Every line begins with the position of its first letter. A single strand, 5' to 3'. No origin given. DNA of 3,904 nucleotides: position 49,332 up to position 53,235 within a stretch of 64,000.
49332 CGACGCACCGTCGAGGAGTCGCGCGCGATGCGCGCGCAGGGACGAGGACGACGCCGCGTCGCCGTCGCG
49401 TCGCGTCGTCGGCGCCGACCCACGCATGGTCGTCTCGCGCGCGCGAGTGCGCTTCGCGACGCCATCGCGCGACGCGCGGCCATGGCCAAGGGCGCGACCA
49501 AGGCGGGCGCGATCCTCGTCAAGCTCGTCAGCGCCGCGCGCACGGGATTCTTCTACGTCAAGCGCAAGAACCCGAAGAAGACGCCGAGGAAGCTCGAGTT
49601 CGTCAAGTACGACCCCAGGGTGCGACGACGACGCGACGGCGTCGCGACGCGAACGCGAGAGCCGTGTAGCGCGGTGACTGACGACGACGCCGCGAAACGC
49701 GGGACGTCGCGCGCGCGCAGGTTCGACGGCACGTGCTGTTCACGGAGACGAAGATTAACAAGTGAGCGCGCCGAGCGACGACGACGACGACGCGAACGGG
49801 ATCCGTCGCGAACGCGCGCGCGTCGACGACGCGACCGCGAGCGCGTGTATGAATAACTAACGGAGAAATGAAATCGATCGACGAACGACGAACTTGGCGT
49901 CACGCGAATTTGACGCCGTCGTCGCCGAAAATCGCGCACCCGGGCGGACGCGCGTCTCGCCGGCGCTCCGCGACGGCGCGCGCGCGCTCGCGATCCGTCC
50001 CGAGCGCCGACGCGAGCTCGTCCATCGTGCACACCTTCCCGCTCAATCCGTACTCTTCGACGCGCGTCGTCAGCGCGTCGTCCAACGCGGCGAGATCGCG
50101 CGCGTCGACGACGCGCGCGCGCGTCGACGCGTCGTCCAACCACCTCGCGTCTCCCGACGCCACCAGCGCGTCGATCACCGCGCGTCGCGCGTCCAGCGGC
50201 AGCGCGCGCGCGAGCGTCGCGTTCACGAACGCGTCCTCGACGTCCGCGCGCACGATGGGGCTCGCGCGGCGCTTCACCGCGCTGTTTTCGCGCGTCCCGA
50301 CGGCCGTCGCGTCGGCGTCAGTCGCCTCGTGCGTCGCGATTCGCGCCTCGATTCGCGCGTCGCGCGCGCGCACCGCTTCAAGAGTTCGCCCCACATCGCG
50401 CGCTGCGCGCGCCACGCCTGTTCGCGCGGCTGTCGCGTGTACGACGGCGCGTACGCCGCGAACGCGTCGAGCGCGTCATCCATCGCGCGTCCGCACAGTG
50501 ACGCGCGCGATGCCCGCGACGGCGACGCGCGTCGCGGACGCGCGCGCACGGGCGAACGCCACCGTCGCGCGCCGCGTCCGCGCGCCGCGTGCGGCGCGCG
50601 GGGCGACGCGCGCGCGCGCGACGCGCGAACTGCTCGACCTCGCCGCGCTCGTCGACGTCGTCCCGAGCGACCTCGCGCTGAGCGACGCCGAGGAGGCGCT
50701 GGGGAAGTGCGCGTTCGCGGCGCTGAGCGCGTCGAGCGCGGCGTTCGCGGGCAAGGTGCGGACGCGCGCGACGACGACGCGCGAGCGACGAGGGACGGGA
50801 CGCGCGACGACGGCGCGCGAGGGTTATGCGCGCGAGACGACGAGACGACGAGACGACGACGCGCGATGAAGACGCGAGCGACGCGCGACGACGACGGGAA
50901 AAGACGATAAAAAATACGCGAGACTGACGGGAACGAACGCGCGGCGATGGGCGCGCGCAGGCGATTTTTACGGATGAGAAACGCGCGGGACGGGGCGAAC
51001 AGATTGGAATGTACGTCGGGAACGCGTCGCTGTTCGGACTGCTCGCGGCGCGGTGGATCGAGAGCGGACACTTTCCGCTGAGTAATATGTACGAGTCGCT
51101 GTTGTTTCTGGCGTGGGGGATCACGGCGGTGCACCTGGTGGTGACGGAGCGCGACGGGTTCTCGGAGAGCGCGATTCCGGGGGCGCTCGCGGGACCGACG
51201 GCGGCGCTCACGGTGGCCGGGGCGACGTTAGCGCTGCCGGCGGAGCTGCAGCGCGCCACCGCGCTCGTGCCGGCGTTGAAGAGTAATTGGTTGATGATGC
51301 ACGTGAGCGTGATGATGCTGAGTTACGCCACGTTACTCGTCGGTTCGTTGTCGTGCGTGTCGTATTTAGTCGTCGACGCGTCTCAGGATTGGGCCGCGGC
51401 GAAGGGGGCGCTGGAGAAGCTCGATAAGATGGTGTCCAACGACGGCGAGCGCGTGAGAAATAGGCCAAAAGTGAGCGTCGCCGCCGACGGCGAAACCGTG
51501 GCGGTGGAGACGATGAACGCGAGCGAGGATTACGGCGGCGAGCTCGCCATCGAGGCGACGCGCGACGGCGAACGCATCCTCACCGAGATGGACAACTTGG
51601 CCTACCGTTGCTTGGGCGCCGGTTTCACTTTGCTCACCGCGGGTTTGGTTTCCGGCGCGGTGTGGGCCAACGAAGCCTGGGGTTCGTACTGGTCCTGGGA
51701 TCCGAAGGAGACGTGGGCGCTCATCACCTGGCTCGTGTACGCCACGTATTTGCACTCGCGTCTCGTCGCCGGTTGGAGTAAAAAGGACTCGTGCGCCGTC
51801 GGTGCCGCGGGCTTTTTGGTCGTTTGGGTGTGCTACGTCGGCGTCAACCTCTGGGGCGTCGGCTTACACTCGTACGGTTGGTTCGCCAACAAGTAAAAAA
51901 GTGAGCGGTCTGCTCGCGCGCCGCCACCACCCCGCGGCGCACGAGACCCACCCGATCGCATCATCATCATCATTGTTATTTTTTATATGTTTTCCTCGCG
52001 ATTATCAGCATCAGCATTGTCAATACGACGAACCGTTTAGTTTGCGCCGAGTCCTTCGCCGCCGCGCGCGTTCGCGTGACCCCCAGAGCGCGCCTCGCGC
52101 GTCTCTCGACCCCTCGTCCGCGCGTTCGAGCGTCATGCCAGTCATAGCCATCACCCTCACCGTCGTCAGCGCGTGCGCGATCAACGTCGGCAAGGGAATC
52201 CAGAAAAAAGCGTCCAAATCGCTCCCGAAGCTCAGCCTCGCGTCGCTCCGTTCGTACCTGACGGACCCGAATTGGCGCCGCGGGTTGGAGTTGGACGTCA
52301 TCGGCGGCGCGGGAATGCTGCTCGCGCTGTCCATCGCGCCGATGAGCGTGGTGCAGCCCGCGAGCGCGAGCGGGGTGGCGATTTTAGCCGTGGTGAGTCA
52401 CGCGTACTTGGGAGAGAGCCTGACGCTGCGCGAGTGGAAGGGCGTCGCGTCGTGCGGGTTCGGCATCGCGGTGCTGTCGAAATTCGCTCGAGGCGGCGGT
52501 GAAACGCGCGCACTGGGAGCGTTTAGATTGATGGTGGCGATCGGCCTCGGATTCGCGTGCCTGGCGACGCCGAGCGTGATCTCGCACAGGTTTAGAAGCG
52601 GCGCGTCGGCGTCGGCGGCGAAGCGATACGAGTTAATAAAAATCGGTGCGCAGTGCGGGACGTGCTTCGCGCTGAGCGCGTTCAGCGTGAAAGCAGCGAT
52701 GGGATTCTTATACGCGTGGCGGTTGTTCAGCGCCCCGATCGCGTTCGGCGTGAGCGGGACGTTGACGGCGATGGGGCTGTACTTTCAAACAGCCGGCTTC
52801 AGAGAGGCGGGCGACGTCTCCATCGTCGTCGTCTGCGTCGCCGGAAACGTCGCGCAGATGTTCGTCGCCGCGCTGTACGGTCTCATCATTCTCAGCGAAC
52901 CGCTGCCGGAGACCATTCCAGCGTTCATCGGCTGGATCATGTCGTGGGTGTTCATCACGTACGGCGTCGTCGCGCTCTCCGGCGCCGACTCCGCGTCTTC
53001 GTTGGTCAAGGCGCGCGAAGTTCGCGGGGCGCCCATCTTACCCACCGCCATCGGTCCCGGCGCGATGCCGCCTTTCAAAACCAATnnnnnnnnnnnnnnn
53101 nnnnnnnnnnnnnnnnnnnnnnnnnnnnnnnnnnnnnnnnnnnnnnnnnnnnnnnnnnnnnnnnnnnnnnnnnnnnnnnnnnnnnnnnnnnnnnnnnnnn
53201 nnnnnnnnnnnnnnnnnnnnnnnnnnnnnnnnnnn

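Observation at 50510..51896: Plastid-type ccsA (cytochrome c biogenesis System II) encoded in the nucleus with an acquired presequence exon and spliceosomal intron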

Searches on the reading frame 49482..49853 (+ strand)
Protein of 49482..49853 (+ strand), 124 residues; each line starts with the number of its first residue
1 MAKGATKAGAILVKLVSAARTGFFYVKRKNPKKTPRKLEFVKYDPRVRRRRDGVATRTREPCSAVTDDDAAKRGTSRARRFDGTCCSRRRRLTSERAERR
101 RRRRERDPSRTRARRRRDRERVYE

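Call 43: search_protein_families(library=pfam, proteins=[window:49482-49853:+], max_evalue=0.01)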
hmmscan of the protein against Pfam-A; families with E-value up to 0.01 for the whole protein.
seq(124 aa): 1 family
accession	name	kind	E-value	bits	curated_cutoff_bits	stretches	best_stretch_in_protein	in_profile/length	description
PF00471.26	Ribosomal_L33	-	2.1e-08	34.8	25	1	12-50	2-40/47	Ribosomal protein L33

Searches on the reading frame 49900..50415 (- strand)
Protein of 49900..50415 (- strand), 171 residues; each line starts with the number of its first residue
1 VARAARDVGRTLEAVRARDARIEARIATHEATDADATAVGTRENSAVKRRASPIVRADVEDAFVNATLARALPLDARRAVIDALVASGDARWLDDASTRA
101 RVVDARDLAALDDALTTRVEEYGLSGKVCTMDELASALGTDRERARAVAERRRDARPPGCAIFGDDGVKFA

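Call 43: search_protein_families(library=pfam, proteins=[window:49900-50415:-], max_evalue=0.01)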
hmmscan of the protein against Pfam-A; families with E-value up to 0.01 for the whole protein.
window:49900-50415:- (171 aa): 1 family
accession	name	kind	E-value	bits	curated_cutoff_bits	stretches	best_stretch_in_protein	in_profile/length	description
PF05871.18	ESCRT-II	-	6.9e-10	39.7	27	1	59-141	49-130/138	ESCRT-II complex subunit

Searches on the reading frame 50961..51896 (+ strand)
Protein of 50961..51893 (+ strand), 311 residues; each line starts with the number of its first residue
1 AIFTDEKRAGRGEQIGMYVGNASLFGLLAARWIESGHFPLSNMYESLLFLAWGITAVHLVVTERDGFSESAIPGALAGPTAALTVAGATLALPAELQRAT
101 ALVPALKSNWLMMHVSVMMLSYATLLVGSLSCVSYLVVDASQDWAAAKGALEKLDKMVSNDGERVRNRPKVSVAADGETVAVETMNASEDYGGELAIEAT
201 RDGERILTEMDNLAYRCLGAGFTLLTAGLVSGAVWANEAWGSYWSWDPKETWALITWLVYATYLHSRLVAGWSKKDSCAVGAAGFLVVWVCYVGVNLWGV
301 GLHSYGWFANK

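Call 44: find_encoding_contigs(protein=window:51009-51896:+, flank=3000, max_places=4)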
Protein window:51009-51896:+ (295 aa): 24 contigs read that carry it; 4 places shown.
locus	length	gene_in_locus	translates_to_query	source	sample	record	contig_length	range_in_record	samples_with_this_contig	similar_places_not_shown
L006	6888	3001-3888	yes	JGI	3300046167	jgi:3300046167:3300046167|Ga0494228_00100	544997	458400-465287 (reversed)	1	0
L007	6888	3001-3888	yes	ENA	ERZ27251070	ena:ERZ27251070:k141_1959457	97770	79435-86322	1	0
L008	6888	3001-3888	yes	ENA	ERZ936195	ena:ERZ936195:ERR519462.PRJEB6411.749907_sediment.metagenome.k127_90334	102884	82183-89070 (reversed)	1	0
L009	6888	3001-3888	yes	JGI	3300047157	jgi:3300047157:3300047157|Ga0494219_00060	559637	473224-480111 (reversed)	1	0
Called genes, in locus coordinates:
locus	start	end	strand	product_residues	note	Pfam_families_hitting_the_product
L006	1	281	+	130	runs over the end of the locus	PF00293:NUDIX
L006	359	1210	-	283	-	-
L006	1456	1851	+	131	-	PF00471:Ribosomal_L33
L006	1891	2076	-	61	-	-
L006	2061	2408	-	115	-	-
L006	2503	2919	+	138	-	-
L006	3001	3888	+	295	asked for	PF01578:Cytochrom_C_asm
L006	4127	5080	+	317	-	PF05653:Mg_trans_NIPA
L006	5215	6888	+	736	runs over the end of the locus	-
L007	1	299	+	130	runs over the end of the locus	PF00293:NUDIX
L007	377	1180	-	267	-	-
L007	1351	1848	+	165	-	PF00471:Ribosomal_L33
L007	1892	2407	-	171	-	PF05871:ESCRT-II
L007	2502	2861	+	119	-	-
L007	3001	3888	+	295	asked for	PF01578:Cytochrom_C_asm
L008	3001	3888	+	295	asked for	PF01578:Cytochrom_C_asm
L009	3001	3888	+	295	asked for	PF01578:Cytochrom_C_asm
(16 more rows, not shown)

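Call 47: search_protein_representatives(protein=window:50961-51893:+)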
Query: 311 residues. Proteins with E-value up to 0.001 (for the whole library): 9076; up to 1e-10: 5116; up to 1e-30: 408. The best 150 are listed.
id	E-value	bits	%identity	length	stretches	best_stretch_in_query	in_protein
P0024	1.7e-134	464.4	71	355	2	1-160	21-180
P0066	2.0e-99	349.2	63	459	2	200-310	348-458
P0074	6.2e-92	324.6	53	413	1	3-308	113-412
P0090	8.9e-91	320.8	99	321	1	43-200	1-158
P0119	5.7e-87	308.3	53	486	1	1-309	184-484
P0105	5.1e-86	305.1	57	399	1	17-309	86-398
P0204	3.5e-81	289.2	50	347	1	14-308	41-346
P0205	1.8e-80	286.9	56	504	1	15-309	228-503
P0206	2.3e-80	286.5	60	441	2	206-309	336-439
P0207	4.3e-80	285.7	64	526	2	207-309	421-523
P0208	1.4e-78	280.7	52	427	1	7-306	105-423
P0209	3.7e-77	276.0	62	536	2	210-309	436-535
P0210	1.3e-76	274.2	56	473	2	71-309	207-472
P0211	1.4e-76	274.1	56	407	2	209-308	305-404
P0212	4.8e-76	272.4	48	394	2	72-308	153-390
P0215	4.6e-75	269.2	58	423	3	204-310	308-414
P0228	1.0e-73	264.7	59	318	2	208-308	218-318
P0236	3.1e-72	259.8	55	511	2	205-309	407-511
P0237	3.1e-72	259.8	46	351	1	16-308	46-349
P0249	1.0e-70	254.9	45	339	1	28-310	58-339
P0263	8.9e-69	248.5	52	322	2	205-308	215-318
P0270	2.1e-67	244.0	52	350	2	204-308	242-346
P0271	2.2e-67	243.9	52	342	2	209-308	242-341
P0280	1.6e-65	237.8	53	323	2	205-308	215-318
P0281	4.4e-64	233.1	45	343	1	21-310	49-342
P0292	6.3e-61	222.7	45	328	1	14-308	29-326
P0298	3.8e-60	220.2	48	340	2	204-308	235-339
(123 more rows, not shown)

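Call 49: list_cluster_members(proteins=[P0204, P0237, P0249, P0281, P0292, P0263, P0280, P0271, P0270, P0298])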
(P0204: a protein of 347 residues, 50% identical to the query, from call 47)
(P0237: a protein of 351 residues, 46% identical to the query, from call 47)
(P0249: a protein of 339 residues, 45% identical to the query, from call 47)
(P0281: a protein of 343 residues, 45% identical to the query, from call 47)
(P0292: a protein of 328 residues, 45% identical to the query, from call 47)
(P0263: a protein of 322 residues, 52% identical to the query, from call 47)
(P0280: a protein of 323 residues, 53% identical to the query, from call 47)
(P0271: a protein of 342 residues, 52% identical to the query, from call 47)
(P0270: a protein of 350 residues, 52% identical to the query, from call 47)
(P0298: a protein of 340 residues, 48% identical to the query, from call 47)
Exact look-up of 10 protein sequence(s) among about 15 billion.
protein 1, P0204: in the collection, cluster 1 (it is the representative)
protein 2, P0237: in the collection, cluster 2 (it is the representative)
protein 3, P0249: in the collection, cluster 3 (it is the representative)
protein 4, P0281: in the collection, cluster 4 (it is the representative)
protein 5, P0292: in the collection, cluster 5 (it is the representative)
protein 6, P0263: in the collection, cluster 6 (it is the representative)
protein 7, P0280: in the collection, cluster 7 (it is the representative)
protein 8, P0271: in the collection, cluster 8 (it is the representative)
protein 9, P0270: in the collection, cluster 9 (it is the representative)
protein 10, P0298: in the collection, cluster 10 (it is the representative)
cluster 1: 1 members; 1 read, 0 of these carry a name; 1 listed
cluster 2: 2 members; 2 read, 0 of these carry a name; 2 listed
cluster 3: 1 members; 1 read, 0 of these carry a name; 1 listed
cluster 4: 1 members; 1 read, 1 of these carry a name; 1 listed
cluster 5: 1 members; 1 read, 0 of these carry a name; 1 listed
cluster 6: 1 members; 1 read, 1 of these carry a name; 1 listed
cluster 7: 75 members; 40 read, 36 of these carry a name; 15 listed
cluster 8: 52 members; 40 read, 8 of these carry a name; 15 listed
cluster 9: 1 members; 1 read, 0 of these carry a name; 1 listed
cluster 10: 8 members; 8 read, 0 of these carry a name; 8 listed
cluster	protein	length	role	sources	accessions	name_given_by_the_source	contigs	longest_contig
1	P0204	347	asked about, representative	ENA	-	-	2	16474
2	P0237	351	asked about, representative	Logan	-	-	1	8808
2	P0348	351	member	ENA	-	-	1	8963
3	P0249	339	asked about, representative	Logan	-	-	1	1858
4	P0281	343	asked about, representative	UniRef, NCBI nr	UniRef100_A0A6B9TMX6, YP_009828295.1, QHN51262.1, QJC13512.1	Cytochrome c biogenesis protein CcsA n=1 Tax=Sargassum fusiforme TaxID=590727 ... | CcsA [Sargassum fusiforme]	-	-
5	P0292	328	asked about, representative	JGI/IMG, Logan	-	-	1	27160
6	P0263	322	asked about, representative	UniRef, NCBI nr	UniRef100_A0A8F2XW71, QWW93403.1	Cytochrome c biogenesis protein CcsA n=1 Tax=Notoscyphus lutescens TaxID=399523 ... | cytochrome c heme attachment protein [Notoscyphus lutescens]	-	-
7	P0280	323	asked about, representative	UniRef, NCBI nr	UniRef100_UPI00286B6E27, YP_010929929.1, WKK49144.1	cytochrome c heme attachment protein n=1 Tax=Veronicastrum rhombifolium TaxID=3019641 ... | cytochrome c heme attachment protein [Veronicastrum rhombifolium]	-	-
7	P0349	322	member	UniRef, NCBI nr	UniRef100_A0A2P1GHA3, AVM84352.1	Cytochrome c biogenesis protein CcsA n=1 Tax=Adenocalymma subincanum TaxID=353925 ... | cytochrome c heme attachment protein [Adenocalymma subincanum]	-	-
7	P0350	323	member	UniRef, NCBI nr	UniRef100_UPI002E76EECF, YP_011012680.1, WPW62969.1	cytochrome c heme attachment protein n=1 Tax=Phlomoides pedunculata TaxID=3107740 ... | cytochrome c heme attachment protein [Phlomoides pedunculata]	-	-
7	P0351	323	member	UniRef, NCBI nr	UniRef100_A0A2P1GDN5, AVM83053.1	Cytochrome c biogenesis protein CcsA n=1 Tax=Adenocalymma apurense TaxID=2099408 ... | cytochrome c heme attachment protein [Adenocalymma apurense]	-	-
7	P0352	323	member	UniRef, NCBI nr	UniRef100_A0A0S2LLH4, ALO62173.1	Cytochrome c biogenesis protein CcsA n=1 Tax=Crescentia cujete TaxID=1125401 ... | cytochrome c biogenesis protein [Crescentia cujete]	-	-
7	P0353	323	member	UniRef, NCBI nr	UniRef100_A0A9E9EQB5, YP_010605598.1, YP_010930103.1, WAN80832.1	Cytochrome c biogenesis protein CcsA n=2 Tax=Veronicastrum TaxID=74694 ... | cytochrome c heme attachment protein [Veronicastrum latifolium]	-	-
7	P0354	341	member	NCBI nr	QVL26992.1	cytochrome c heme attachment protein [Tectona grandis]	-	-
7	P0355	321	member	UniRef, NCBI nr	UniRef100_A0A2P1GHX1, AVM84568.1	Cytochrome c biogenesis protein CcsA n=1 Tax=Fridericia platyphylla TaxID=353935 ... | cytochrome c heme attachment protein [Fridericia platyphylla]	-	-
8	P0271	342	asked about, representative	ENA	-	-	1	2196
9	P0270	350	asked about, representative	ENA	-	-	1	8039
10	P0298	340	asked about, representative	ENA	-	-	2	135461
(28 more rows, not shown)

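Call 53: list_cluster_members(proteins=[P0074, P0208, P0105, P0210, P0119, P0205, P0228, P0207, P0236, P0215])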
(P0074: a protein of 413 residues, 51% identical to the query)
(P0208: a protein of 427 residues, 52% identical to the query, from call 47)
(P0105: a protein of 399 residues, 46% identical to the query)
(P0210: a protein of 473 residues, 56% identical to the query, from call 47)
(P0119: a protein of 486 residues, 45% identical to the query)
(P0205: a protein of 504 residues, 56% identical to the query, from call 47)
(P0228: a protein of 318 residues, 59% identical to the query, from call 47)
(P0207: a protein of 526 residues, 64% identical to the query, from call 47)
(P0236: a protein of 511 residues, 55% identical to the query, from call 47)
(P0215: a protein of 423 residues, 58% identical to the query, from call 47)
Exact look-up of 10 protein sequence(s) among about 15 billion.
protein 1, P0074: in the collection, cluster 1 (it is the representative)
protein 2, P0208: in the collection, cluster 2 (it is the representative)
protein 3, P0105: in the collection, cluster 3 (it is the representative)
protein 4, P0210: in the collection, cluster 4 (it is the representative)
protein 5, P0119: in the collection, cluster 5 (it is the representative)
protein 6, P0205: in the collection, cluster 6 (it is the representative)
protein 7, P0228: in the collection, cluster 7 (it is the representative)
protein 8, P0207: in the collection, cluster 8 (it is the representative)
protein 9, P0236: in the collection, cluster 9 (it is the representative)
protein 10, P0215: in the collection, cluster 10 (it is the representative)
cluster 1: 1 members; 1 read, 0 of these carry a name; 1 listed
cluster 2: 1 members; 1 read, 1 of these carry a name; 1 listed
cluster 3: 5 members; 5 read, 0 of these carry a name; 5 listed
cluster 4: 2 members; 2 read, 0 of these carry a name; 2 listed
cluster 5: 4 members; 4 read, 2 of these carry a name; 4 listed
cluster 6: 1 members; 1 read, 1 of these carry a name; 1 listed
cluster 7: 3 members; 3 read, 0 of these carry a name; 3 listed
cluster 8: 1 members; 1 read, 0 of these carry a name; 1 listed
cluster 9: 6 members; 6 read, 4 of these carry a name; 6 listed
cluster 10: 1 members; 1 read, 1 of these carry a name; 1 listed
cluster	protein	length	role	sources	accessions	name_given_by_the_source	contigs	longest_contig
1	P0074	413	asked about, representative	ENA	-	-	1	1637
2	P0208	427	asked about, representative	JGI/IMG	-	cytochrome c-type biogenesis protein CcsB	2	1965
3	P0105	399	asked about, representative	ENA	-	-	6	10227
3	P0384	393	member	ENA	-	-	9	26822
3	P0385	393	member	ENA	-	-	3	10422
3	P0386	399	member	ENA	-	-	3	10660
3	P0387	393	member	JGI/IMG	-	-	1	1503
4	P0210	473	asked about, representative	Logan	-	-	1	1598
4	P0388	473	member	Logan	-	-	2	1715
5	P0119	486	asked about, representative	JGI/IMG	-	-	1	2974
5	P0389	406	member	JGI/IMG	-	cytochrome c-type biogenesis protein CcsB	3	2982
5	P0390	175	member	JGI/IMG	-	cytochrome c-type biogenesis protein CcsB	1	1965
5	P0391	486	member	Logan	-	-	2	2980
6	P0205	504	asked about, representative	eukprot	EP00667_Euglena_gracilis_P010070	EG_transcript_10248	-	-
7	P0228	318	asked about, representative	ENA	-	-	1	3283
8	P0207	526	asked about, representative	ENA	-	-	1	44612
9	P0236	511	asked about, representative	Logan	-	-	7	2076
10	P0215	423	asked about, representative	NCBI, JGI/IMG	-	cytochrome c-type biogenesis protein CcsB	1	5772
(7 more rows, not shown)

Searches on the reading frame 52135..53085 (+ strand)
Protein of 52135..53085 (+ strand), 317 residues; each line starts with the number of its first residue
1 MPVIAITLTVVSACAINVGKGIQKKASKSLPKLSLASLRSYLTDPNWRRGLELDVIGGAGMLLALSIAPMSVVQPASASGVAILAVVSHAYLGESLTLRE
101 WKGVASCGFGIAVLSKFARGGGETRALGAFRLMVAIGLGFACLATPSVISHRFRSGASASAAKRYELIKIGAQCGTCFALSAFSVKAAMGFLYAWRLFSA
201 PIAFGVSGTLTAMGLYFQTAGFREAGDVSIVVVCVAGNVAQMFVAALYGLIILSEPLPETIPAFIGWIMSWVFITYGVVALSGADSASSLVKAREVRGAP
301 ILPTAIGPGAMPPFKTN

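Call 43: search_protein_families(library=pfam, proteins=[window:52135-53085:+], max_evalue=0.01)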
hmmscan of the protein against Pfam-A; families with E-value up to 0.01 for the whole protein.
window:52135-53085:+ (317 aa): 2 families
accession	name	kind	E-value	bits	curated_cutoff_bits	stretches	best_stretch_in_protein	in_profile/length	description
PF05653.20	Mg_trans_NIPA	-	6.5e-09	35.8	26.2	1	4-120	5-125/295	Magnesium transporter NIPA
PF00892.27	EamA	-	0.0048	17.6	28.2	1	61-115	80-134/135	EamA-like transporter family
